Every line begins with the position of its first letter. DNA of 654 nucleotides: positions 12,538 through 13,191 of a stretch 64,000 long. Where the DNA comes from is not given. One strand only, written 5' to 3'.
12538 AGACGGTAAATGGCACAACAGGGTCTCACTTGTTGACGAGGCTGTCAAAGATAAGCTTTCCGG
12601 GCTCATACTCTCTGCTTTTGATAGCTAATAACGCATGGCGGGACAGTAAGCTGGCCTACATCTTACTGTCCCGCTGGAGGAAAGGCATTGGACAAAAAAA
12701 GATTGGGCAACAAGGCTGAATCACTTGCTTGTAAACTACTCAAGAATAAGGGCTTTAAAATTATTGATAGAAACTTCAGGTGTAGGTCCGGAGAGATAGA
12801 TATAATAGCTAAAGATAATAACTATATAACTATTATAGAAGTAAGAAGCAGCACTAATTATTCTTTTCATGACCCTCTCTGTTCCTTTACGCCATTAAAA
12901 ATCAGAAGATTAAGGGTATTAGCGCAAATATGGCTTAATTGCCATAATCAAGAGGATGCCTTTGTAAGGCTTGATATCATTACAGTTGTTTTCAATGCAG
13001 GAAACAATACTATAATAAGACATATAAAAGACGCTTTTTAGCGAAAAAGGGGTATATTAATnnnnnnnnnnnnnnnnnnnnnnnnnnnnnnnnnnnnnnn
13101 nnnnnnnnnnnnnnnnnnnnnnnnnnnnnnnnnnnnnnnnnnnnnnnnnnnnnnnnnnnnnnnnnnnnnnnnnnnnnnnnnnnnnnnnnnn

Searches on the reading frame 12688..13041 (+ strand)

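Call 4: search_protein_families(library=pfam, proteins=[window:12688-13041:+], max_evalue=0.01)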
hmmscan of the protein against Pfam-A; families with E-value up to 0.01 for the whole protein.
window:12688-13041:+ (117 aa): 3 families
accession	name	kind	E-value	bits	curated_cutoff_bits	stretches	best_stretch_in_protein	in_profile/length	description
PF02021.23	UPF0102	-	4.9e-23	81.7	23.6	1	10-100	1-80/80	Uncharacterised protein family UPF0102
PF08378.17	NERD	-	4.7e-05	24.3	22.1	1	7-62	2-64/111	Nuclease-related domain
PF01939.22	NucS_C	-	0.00019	21.8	24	1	18-54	15-52/124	Endonuclease NucS C-terminal domain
